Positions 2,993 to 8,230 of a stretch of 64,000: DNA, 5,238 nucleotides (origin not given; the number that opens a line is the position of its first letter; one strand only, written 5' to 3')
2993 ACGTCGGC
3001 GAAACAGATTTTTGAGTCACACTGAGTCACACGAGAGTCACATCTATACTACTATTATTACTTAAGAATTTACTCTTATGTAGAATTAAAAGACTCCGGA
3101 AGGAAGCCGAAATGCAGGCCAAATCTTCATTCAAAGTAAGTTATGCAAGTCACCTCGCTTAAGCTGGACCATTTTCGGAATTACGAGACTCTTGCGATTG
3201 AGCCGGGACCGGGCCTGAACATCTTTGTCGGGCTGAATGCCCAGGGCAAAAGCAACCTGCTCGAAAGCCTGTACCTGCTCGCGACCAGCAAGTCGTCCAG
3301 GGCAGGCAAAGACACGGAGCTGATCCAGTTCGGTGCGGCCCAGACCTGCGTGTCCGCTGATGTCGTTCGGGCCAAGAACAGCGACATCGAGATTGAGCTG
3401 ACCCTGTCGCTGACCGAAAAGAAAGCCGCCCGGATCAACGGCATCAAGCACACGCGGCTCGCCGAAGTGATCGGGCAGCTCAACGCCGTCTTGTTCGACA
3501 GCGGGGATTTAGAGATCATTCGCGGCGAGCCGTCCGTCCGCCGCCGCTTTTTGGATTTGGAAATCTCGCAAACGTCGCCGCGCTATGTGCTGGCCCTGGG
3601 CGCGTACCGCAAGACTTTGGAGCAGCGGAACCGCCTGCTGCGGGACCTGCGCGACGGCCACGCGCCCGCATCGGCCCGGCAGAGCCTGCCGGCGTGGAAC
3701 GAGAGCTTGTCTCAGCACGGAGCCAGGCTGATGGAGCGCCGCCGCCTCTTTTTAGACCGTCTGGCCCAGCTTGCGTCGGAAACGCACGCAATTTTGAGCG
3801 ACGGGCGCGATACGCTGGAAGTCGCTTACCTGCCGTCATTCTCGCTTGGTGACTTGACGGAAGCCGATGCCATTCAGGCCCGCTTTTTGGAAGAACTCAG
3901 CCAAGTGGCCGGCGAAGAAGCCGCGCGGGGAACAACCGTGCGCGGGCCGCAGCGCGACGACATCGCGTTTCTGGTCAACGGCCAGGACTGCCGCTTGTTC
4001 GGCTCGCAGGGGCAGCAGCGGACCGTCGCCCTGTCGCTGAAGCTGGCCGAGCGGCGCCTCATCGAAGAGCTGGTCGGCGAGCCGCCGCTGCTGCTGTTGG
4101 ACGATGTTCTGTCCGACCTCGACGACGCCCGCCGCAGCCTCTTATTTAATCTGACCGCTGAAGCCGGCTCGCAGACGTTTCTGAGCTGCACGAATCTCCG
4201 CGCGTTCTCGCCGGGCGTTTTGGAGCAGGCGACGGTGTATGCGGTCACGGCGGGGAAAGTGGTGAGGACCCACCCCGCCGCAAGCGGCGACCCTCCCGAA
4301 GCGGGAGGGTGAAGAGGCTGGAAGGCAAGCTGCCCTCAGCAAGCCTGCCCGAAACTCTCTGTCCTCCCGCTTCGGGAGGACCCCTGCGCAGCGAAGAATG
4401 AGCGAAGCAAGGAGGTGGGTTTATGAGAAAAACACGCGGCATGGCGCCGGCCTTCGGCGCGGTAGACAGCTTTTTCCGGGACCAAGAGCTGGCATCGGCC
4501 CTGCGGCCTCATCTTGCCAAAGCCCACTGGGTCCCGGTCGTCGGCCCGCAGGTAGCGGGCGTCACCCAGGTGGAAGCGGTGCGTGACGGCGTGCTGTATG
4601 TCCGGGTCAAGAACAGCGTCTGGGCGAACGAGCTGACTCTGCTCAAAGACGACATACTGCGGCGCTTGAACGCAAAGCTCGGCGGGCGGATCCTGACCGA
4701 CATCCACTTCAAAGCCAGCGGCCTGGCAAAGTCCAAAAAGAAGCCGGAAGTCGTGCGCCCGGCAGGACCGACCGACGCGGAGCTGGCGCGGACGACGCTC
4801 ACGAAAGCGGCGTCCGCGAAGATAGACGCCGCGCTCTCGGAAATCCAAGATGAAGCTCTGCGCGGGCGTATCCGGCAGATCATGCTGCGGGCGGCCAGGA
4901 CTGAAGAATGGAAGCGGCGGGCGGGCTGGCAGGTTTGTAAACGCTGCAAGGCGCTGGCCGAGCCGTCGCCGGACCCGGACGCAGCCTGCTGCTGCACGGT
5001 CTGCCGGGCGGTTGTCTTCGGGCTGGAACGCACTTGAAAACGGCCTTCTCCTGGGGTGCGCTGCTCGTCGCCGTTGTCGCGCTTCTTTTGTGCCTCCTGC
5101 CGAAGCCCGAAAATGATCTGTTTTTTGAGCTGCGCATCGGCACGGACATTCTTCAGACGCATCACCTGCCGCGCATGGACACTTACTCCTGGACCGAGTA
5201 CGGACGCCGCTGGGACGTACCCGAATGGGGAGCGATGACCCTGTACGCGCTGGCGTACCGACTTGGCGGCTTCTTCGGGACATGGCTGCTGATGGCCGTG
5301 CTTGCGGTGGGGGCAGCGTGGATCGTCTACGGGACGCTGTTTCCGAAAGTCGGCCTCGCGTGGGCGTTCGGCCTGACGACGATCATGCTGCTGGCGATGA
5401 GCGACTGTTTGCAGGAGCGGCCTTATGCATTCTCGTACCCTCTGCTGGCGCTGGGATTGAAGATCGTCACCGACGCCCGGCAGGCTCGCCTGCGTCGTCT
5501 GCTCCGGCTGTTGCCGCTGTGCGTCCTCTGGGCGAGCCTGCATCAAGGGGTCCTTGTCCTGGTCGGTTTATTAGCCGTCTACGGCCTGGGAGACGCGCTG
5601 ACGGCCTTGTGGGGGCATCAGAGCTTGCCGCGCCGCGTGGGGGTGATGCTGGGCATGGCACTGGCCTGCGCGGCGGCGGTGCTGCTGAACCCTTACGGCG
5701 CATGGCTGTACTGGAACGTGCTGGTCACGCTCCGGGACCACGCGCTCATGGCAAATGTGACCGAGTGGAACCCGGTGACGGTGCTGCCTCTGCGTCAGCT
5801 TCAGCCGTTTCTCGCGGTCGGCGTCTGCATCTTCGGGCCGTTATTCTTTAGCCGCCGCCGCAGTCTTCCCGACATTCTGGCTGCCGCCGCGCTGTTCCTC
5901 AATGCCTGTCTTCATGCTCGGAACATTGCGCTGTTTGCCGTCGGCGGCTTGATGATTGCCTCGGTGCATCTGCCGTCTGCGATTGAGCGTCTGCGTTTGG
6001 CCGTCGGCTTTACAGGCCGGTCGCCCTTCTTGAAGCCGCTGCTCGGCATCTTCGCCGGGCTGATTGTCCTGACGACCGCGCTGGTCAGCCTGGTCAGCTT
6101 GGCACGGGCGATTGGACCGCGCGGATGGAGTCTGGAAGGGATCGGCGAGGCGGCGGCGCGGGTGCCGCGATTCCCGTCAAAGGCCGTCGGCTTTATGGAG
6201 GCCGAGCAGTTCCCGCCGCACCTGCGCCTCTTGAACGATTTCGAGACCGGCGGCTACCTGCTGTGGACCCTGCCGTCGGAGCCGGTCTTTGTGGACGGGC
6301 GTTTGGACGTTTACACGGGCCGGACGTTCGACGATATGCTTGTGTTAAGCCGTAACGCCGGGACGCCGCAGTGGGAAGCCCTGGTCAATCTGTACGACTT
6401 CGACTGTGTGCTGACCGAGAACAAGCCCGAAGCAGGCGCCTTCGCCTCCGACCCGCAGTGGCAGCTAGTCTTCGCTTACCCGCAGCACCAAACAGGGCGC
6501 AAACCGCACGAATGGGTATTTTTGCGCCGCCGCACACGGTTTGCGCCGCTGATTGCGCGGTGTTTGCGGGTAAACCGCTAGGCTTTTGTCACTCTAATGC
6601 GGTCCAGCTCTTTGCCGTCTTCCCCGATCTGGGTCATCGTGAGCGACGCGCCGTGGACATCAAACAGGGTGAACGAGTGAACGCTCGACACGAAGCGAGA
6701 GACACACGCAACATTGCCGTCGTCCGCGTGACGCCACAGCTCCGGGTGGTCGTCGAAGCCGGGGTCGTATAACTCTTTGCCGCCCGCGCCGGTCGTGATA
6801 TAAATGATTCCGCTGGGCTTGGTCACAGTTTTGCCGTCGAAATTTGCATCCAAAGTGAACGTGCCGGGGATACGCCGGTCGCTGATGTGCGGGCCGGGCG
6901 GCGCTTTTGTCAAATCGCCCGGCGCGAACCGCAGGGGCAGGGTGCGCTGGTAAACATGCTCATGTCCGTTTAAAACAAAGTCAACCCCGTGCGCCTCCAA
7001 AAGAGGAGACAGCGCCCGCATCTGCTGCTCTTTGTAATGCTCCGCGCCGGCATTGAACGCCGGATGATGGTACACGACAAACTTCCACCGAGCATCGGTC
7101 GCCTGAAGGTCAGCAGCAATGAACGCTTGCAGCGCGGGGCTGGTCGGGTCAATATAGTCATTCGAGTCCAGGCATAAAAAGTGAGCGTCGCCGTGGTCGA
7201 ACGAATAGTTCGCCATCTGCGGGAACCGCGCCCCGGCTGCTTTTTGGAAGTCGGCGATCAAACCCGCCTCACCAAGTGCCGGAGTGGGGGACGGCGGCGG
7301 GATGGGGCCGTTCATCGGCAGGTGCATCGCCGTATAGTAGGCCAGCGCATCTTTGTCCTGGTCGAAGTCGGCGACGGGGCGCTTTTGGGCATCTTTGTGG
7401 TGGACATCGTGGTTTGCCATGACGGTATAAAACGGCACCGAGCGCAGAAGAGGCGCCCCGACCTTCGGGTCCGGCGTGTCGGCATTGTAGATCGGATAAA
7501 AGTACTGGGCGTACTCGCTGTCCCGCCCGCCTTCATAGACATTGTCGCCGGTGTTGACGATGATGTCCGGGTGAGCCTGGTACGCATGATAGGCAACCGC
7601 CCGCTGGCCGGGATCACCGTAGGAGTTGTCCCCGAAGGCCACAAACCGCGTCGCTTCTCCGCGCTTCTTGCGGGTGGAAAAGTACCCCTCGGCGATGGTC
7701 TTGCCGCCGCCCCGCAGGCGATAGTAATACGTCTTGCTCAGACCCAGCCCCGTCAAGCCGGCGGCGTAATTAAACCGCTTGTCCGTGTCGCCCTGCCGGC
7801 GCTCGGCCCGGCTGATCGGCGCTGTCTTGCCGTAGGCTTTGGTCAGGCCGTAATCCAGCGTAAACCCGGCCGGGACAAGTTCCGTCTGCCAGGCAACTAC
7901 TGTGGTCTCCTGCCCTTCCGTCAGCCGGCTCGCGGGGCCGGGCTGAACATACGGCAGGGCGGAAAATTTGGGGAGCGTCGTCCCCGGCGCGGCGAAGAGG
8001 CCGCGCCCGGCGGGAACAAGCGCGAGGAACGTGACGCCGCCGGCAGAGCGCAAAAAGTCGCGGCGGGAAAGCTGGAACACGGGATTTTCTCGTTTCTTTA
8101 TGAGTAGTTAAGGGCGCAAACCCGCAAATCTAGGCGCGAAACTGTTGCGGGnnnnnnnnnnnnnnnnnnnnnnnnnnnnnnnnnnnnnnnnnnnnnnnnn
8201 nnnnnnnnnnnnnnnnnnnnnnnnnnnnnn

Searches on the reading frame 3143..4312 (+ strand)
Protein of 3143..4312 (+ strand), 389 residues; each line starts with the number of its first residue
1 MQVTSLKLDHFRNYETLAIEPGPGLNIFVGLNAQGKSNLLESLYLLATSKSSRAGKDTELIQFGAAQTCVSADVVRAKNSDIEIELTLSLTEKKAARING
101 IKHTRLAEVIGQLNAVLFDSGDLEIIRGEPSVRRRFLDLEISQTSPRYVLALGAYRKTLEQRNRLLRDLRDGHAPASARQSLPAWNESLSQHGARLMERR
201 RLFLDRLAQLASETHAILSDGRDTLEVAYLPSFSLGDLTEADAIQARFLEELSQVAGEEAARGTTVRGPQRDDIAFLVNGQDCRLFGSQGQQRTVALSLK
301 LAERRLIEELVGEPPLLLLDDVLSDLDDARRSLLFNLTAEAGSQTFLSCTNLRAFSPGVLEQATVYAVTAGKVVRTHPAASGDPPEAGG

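Call 21: search_protein_families(library=pfam, proteins=[window:3143-4312:+], max_evalue=0.001)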
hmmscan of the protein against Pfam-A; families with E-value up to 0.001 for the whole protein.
window:3143-4312:+ (389 aa): 3 families
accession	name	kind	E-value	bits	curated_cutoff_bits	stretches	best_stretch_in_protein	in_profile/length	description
PF02463.25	SMC_N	-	3.5e-19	69.5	40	1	3-355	2-202/220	RecF/RecN/SMC N terminal domain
PF13476.12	AAA_23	-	8.3e-09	36.8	27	1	5-93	1-84/201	AAA domain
PF13175.12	AAA_15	-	1.3e-07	32.1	32.1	1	1-85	1-68/374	AAA ATPase domain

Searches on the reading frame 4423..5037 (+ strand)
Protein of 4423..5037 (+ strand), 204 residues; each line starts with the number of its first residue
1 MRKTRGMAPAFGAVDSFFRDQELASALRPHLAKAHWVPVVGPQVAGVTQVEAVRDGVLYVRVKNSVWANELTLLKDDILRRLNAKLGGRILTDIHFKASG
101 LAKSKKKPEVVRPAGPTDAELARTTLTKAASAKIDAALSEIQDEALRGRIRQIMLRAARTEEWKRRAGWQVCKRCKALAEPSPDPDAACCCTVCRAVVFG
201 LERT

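Call 73: search_protein_families(library=pfam, proteins=[window:4423-5037:+], max_evalue=0.001)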
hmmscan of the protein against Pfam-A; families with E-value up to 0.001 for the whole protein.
window:4423-5037:+ (204 aa): 1 family
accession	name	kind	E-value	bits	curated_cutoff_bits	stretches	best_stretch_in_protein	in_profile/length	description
PF05258.17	DciA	-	7.2e-20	71.4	24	1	17-96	9-89/89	Dna[CI] antecedent, DciA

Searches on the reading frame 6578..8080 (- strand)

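Call 20: search_protein_families(library=pfam, proteins=[window:6578-8080:-], max_evalue=0.001)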
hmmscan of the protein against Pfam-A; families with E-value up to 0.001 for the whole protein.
window:6578-8080:- (500 aa): 3 families
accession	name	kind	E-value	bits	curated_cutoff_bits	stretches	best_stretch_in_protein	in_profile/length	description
PF00149.33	Metallophos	-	5.6e-14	53.4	21.5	1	146-377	3-191/191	Calcineurin-like phosphoesterase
PF16656.11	Pur_ac_phosph_N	-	3.8e-05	24.6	30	1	55-131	10-88/93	Purple acid Phosphatase, N-terminal domain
PF10518.14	TAT_signal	-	0.00083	19.6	22.7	0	3-22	1-20/21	TAT (twin-arginine translocation) pathway signal sequence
